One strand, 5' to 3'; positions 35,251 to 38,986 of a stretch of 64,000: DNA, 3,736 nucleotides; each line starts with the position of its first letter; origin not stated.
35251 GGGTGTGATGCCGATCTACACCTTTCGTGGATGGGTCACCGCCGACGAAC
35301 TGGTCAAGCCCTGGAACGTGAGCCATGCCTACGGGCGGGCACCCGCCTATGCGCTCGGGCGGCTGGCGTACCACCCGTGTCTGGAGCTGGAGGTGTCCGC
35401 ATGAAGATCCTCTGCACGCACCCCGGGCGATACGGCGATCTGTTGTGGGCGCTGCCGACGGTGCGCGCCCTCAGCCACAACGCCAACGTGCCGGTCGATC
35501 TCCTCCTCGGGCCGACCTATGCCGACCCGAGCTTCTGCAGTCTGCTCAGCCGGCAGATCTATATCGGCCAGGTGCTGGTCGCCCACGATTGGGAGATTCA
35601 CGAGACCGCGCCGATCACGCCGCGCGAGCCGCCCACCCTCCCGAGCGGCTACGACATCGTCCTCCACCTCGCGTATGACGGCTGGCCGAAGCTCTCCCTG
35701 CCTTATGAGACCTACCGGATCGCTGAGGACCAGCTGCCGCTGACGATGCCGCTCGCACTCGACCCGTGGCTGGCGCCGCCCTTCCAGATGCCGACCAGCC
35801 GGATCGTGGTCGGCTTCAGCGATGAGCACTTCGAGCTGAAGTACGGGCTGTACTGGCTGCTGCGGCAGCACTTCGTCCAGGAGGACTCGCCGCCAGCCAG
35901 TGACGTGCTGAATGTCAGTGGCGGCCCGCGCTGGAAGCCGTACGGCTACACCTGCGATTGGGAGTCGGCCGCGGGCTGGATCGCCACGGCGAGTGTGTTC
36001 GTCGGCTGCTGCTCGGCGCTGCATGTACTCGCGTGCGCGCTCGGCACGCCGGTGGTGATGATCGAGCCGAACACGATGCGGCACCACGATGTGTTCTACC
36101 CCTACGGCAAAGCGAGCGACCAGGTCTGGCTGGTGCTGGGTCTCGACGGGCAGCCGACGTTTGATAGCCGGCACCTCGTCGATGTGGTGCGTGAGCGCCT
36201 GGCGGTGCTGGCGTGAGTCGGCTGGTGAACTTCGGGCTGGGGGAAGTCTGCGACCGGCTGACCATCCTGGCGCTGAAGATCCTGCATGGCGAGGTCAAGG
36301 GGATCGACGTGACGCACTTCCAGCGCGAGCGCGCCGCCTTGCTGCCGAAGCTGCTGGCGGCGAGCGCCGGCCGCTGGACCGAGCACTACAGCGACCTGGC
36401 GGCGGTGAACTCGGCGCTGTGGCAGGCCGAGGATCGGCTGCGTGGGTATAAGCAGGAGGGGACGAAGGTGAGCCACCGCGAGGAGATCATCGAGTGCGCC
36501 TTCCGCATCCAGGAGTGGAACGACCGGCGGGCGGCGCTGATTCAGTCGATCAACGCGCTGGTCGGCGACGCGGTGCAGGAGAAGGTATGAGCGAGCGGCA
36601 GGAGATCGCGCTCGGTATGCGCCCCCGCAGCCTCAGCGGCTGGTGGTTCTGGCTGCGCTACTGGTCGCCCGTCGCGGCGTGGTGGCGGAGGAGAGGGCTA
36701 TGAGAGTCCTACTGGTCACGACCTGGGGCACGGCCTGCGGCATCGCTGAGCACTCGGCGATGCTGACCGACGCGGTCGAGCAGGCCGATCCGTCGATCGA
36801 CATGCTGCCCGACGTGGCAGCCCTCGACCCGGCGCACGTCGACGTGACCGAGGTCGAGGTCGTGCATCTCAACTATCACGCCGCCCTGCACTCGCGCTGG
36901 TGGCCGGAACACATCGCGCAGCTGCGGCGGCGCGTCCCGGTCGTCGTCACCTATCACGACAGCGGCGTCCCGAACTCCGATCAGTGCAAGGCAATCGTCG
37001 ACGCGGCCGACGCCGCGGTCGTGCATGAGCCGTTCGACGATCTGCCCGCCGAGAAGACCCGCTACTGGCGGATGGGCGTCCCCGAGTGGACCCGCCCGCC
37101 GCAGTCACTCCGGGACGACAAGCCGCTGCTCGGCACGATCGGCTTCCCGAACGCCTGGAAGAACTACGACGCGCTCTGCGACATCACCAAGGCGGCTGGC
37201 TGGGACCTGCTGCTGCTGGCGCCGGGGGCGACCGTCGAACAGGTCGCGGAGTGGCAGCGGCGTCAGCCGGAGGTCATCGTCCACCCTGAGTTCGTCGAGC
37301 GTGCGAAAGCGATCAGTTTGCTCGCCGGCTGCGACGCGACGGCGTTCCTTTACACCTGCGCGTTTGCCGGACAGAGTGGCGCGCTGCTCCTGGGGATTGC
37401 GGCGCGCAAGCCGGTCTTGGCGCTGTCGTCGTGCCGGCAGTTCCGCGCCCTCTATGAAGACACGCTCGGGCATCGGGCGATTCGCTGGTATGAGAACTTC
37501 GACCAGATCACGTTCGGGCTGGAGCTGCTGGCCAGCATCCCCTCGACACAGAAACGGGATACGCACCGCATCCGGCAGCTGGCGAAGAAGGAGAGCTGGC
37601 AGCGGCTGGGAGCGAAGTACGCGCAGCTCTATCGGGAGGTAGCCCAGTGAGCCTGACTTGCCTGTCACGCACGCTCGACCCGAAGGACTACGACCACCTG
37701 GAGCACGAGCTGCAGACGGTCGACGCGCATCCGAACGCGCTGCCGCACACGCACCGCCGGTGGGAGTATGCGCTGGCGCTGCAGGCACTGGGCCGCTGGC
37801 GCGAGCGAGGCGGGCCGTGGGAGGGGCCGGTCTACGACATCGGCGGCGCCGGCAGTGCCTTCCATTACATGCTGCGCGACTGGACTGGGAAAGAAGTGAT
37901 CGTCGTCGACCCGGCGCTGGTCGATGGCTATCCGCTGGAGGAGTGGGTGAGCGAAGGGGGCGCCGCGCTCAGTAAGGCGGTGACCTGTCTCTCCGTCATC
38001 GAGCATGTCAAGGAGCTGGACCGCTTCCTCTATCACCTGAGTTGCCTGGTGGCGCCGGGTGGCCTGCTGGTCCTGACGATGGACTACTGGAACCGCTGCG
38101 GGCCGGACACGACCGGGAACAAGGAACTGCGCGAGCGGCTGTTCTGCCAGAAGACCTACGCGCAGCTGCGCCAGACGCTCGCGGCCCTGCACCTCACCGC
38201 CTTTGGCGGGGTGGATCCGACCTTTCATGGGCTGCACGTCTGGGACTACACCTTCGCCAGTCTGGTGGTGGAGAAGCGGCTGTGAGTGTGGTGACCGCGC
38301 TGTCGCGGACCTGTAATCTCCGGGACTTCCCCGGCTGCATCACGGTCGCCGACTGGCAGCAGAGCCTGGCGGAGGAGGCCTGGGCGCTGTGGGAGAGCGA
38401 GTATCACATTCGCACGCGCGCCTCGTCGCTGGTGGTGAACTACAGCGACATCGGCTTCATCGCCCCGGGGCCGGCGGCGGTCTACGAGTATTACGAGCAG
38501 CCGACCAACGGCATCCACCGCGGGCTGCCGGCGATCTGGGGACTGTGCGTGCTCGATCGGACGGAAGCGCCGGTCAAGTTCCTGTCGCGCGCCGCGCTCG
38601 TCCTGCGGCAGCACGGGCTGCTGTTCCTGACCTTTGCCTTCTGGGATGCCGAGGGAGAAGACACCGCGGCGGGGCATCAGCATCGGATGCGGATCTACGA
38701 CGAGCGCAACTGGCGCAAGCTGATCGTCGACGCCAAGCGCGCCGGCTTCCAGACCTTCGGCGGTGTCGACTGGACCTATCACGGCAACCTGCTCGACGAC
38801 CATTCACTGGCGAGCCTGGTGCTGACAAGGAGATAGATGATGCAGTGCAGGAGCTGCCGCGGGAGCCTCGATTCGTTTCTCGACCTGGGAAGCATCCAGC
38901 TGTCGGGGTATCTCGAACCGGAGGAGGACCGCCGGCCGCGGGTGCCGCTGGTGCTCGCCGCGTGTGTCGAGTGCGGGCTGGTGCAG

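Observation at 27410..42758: Phage-borne glycan assembly/tailoring island wrapped around the helicase and the int-attP locus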

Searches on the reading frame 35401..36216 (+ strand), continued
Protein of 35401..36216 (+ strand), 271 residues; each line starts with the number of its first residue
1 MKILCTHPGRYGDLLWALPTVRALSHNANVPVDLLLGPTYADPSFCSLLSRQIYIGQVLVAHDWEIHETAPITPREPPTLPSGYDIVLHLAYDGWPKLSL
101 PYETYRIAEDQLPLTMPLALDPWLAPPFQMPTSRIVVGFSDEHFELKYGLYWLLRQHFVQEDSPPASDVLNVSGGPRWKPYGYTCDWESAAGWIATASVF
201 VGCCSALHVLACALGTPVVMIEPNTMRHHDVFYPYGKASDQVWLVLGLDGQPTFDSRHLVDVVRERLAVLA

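Call 84: fold_search(model_id=the predicted structure, library=viral)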
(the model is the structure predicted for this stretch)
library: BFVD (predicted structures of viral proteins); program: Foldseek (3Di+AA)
matches with E <= 10: 973; with E <= 0.001: 36
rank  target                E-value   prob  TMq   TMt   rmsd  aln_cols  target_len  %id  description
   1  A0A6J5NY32            3.6e-09  1.00  0.52  0.32   4.8       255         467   20  Methyltransferase FkbM [uncultured Caudovirales phage]
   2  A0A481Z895            1.6e-08  1.00  0.52  0.31   4.7       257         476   13  Glycosyltransferase [Pithovirus LCPAC304]
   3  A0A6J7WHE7            7.1e-08  1.00  0.51  0.47   8.9       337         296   12  RfaF ADP-heptose,LPS heptosyltransferase [uncultured Caudovirales phage]
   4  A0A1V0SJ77            1.6e-07  1.00  0.49  0.33   5.5       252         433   12  Uncharacterized protein [Klosneuvirus KNV1]
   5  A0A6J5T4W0            1.8e-07  1.00  0.53  0.60   8.2       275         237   12  Uncharacterized protein [uncultured Caudovirales phage]
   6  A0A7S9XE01            5.7e-07  1.00  0.51  0.17   9.1       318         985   14  Glycosyl transferase family 1 domain-containing protein [Virus NIOZ-UU157]
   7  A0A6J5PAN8            2.8e-06  1.00  0.57  0.52   5.7       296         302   13  Glycosyl transferase, family 9 [uncultured Caudovirales phage]
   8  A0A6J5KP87            3.1e-06  1.00  0.56  0.29   7.4       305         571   13  Uncharacterized protein [uncultured Caudovirales phage]
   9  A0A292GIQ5            3.1e-06  1.00  0.43  0.51   9.4       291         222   13  (no name in the UniProt tables at hand)
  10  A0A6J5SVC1            4.8e-06  1.00  0.48  0.17   9.0       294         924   15  Glycosyltransferase Aah/TibC [uncultured Caudovirales phage]
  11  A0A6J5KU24            5.8e-06  1.00  0.52  0.34   7.0       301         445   14  Uncharacterized protein [uncultured Caudovirales phage]
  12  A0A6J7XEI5            8.3e-06  1.00  0.50  0.44   6.7       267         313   11  Uncharacterized protein [uncultured Caudovirales phage]
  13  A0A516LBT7            8.3e-06  1.00  0.53  0.56   6.7       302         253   12  (no name in the UniProt tables at hand)
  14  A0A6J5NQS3            1.8e-05  1.00  0.45  0.39  11.0       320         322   13  Uncharacterized protein [uncultured Caudovirales phage]
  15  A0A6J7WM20            2.2e-05  1.00  0.49  0.53   6.3       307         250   14  Glycosyl transferase, family 9 [uncultured Caudovirales phage]
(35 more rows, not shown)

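Call 91: list_cluster_members(proteins=[P0091, P0109, P0117, P0118, P0180, P0189, P0214, P0223, P0239, P0349])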
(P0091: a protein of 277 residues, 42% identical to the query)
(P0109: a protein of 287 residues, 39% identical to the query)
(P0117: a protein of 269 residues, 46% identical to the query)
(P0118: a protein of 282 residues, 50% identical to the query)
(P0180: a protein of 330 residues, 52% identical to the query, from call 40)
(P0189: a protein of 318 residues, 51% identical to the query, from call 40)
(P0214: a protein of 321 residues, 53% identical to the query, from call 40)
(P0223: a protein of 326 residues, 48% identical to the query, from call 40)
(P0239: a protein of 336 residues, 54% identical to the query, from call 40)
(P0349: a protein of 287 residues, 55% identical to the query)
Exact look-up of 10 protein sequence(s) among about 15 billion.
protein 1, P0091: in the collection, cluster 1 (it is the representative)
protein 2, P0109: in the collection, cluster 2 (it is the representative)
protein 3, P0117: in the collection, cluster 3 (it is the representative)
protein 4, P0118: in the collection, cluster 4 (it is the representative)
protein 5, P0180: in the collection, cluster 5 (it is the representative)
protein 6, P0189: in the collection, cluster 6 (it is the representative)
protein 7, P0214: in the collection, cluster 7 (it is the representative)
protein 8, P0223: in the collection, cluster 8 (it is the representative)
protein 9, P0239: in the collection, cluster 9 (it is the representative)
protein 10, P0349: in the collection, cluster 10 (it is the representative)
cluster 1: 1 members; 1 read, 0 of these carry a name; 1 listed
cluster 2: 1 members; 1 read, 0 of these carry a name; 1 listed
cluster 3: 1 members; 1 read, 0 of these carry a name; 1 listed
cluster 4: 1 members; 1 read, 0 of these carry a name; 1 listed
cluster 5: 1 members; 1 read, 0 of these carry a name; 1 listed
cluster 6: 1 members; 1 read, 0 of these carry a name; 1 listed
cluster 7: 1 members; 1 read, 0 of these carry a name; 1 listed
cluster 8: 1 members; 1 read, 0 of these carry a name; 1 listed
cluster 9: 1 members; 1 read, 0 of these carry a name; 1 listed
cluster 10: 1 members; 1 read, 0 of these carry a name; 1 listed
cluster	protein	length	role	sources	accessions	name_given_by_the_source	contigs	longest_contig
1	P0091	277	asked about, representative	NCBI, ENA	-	-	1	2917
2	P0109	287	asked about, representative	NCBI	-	-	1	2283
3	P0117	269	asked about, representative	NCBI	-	-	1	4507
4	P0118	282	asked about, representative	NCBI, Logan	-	-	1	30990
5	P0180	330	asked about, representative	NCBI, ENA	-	-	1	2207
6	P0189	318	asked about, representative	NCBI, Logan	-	-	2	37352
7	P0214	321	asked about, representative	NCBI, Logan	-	-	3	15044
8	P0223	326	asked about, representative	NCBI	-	-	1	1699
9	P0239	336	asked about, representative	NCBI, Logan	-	-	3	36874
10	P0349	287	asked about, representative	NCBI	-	-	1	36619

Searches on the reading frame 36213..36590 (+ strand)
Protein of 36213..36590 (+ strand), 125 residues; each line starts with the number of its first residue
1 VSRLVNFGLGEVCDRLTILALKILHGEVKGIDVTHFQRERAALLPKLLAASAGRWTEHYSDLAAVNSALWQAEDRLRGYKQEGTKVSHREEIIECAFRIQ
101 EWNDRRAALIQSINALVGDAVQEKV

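Call 7: search_protein_families(library=pfam, proteins=[window:36213-36590:+], max_evalue=0.01)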
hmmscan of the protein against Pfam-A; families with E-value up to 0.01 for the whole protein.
window:36213-36590:+ (125 aa): 1 family
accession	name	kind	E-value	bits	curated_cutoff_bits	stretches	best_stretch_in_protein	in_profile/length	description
PF14063.11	DUF4254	-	9.1e-08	32.5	27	1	62-122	7-61/144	Protein of unknown function (DUF4254)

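Call 11: search_protein_families(library=phrogs, proteins=[window:36213-36590:+], max_evalue=0.01)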
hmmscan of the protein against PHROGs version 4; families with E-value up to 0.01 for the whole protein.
window:36213-36590:+ (125 aa): 0 families

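Call 50: search_dna_similar(query=window:36213-36590:+, collection=phages, mode=protein, max_evalue=0.01, max_rows=25)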
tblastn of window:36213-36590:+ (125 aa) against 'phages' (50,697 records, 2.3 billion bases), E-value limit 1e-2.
No match.

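Call 57: search_protein_families(library=ncbifam, proteins=[window:36213-36590:+], max_evalue=0.1)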
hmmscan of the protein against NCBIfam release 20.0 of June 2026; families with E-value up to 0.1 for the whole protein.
window:36213-36590:+ (125 aa): 0 families

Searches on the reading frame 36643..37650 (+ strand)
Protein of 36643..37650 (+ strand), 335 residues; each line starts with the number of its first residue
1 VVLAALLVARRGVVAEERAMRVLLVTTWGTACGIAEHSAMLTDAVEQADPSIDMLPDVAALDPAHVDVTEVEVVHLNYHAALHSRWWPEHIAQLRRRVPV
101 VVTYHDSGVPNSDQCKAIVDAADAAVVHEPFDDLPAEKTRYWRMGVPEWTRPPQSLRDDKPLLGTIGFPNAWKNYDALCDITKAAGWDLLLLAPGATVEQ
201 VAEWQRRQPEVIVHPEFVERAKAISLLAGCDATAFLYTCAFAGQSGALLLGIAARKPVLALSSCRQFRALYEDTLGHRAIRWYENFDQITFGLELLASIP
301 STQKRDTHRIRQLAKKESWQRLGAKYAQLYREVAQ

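Call 7: search_protein_families(library=pfam, proteins=[window:36643-37650:+], max_evalue=0.01)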
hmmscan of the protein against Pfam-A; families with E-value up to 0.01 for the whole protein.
window:36643-37650:+ (335 aa): 0 families

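Call 11: search_protein_families(library=phrogs, proteins=[window:36643-37650:+], max_evalue=0.01)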
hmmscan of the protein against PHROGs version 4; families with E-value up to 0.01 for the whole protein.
window:36643-37650:+ (335 aa): 0 families

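Call 24: search_solved_structures(query=A2, max_evalue=1)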
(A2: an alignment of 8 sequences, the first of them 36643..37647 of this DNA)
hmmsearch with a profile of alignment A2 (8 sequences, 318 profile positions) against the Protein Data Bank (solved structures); distinct sequences matched with E-value up to 1: 1.
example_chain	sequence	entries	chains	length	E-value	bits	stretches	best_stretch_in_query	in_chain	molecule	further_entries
7o3k_A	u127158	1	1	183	0.98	11.9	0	218-257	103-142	Sandercyanin Fluorescent Protein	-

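Call 40: find_homologous_proteins(query=A2, max_evalue=0.001)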
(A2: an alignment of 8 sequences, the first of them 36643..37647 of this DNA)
Query A2 (8 sequences) (335 aa, profile of the alignment): 542 proteins with E <= 0.001 among 8000 candidates; the best 120 are listed.
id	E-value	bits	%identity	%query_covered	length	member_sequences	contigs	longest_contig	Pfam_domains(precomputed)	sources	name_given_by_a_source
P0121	1.5e-158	545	54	93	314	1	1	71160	-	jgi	jgi:hypothetical protein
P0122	1.5e-158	545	55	94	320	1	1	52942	-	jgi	jgi:hypothetical protein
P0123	3.5e-156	538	48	94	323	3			-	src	-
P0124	1.8e-154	532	59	94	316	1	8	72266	-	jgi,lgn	jgi:hypothetical protein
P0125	1.3e-152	526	59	94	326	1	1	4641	-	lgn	-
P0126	4.8e-152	524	100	94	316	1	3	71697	-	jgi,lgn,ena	-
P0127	1.4e-151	522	50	94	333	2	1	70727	-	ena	-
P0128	2.8e-150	518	53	94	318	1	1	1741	-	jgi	jgi:hypothetical protein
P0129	3.4e-148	511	56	94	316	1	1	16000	-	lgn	-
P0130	3.1e-147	508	52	94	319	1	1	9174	-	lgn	-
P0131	4.0e-147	508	55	95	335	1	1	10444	-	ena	-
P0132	7.1e-147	507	60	94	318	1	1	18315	-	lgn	-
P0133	4.1e-146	504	51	93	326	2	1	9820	-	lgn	-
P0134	4.1e-146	504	56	94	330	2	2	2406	-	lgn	-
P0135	6.7e-146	504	55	94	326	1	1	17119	-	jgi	jgi:hypothetical protein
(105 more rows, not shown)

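Call 53: predict_structure(alignment_id=A6)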
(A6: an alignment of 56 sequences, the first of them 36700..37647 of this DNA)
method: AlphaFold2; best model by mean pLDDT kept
length: 316 residues; sequences in the alignment: 56
mean_pLDDT: 95.5   pTM: 0.92
mean pLDDT of the five models: 95.5, 95.3, 94.8, 94.7, 94.6
residues with pLDDT >= 90: 292; 70-90: 19; 50-70: 5; < 50: 0
segments of 3 or more residues with pLDDT < 50: none
pLDDT, mean of each block of 10 residues (from residue 1): 97 94 98 98 97 97 92 98 94 95 97 96 97 86 96 97 98 98 98 97 97 96 93 97 96 97 98 94 74 97 98 98
secondary structure, 60 per line:
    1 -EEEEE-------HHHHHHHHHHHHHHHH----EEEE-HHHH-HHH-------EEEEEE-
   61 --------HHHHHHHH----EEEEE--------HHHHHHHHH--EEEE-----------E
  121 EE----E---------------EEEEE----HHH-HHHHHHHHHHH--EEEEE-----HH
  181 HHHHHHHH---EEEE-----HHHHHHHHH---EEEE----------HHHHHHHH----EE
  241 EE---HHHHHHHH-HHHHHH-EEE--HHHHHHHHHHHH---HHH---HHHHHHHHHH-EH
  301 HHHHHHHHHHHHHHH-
elements in order: E2-6 H14-29 E34-37 H39-42 E54-59 H69-76 E81-85 H94-102 E105-108 E120-122 E143-147 H156-166 E169-173 H179-188 E192-195 H201-209 E213-216 H227-234 E239-242 H246-253 H255-260 E262-264 H267-278 H288-297 H300-315

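Call 56: fold_search(model_id=the predicted structure, library=pdb)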
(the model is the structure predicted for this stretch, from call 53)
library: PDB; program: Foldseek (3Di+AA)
matches with E <= 10: 1842; with E <= 0.001: 300
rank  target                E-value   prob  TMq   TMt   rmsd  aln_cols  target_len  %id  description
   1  8jjn_B                7.9e-13  1.00  0.71  0.71   4.6       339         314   15  Structure of SenB in complex with UDP-Glc and PO4- at 1.98 Angstroms resolution (released 2024-02-07)
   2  8rz3_B                3.8e-12  1.00  0.75  0.74   4.0       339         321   14  Structures of Se- glycosyltransferase SenB from Variovorax paradoxus (released 2024-09-11)
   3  8jjq_C                3.8e-12  1.00  0.72  0.71   4.4       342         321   15  Structure of SenB in complex with UDP-GalNAc at 1.64 Angstroms resolution (released 2024-02-07)
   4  8jjn_C                4.8e-12  1.00  0.75  0.73   4.0       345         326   15  Structure of SenB in complex with UDP-Glc and PO4- at 1.98 Angstroms resolution (released 2024-02-07)
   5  8rz3_C                5.1e-12  1.00  0.73  0.71   4.3       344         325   15  Structures of Se- glycosyltransferase SenB from Variovorax paradoxus (released 2024-09-11)
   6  8jjq_A                5.4e-12  1.00  0.72  0.71   4.4       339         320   15  Structure of SenB in complex with UDP-GalNAc at 1.64 Angstroms resolution (released 2024-02-07)
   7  8jjt_C                8.0e-12  1.00  0.73  0.71   4.4       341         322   16  Structure of SenB in complex with UDP-GlcNAc at 1.88 Angstroms resolution (released 2024-02-07)
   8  8jjn_A                8.9e-12  1.00  0.72  0.71   4.3       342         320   15  Structure of SenB in complex with UDP-Glc and PO4- at 1.98 Angstroms resolution (released 2024-02-07)
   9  8x3q_D                1.4e-11  1.00  0.67  0.63   6.0       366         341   15  tll1591 with alpha-glucan 4sugar (released 2024-10-16)
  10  6tvp_A                1.5e-11  1.00  0.69  0.58   6.0       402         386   15  Structure of Mycobacterium smegmatis alpha-maltose-1-phosphate synthase GlgM (released 2020-04-22)
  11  8rz3_A                2.0e-11  1.00  0.72  0.71   4.4       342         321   16  Structures of Se- glycosyltransferase SenB from Variovorax paradoxus (released 2024-09-11)
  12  8jjt_B                2.9e-11  1.00  0.71  0.71   4.5       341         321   16  Structure of SenB in complex with UDP-GlcNAc at 1.88 Angstroms resolution (released 2024-02-07)
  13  6tvp_B                4.6e-11  1.00  0.66  0.55   6.3       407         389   17  Structure of Mycobacterium smegmatis alpha-maltose-1-phosphate synthase GlgM (released 2020-04-22)
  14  8k5u_B                5.2e-11  1.00  0.69  0.68   4.8       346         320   15  Se-glycosyltransferase RsSenB (released 2024-02-07)
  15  8x3q_A                5.5e-11  1.00  0.67  0.62   5.8       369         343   15  tll1591 with alpha-glucan 4sugar (released 2024-10-16)
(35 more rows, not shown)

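Call 57: search_protein_families(library=ncbifam, proteins=[window:36700-37650:+], max_evalue=0.1)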
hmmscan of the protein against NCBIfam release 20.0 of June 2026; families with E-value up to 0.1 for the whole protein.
window:36700-37650:+ (316 aa): 0 families

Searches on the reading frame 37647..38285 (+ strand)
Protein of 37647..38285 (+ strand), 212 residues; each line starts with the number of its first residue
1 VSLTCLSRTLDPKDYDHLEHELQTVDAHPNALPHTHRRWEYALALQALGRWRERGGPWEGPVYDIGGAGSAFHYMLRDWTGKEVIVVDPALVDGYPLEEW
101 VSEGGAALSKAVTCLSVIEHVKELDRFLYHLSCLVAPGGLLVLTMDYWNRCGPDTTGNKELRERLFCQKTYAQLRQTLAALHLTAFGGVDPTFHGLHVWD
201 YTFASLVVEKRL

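Call 8: search_protein_families(library=pfam, proteins=[window:37647-38285:+], max_evalue=0.01)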
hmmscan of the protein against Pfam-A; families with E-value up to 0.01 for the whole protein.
window:37647-38285:+ (212 aa): 2 families
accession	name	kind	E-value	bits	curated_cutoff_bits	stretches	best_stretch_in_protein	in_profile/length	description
PF13489.12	Methyltransf_23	-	1.9e-05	24.9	27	1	61-145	25-118/164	Methyltransferase domain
PF08242.18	Methyltransf_12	-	0.0012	20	30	0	111-141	68-98/98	Methyltransferase domain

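Call 11: search_protein_families(library=phrogs, proteins=[window:37647-38285:+], max_evalue=0.01)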
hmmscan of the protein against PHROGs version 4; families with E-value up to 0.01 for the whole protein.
window:37647-38285:+ (212 aa): 0 families

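Call 57: search_protein_families(library=ncbifam, proteins=[window:37647-38285:+], max_evalue=0.1)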
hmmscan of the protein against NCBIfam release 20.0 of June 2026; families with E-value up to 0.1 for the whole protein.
window:37647-38285:+ (212 aa): 2 families
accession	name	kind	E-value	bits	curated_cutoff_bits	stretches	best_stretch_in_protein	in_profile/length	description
TIGR01983.1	UbiG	equivalog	0.00035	19.9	102.95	1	111-144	119-152/228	bifunctional 2-polyprenyl-6-hydroxyphenol methylase/3-demethylubiquinol 3-O-methyltransferase UbiG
TIGR04345.1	ovoA_Cterm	equivalog_domain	0.091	12.3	170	0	111-147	137-173/242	putative 4-mercaptohistidine N1-methyltransferase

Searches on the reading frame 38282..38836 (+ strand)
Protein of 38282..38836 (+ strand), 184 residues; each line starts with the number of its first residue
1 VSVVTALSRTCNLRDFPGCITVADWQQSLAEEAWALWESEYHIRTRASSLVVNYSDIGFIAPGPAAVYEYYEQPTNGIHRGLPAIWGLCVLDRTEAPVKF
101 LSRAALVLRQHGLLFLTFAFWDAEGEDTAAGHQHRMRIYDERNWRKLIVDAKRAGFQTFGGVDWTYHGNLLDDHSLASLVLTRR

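Call 8: search_protein_families(library=pfam, proteins=[window:38282-38836:+], max_evalue=0.01)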
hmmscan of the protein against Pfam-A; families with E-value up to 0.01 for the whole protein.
window:38282-38836:+ (184 aa): 0 families

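Call 12: search_protein_families(library=phrogs, proteins=[window:38282-38836:+], max_evalue=0.01)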
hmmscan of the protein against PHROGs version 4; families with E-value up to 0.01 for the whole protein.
window:38282-38836:+ (184 aa): 0 families

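Call 57: search_protein_families(library=ncbifam, proteins=[window:38282-38836:+], max_evalue=0.1)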
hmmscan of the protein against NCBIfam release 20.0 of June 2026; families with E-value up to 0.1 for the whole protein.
window:38282-38836:+ (184 aa): 1 family
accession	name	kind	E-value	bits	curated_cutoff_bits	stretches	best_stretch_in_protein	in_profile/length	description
NF045667.1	MTase_DVU1556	equivalog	0.0072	15.8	155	1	89-159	92-163/213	DVU_1556 family methyltransferase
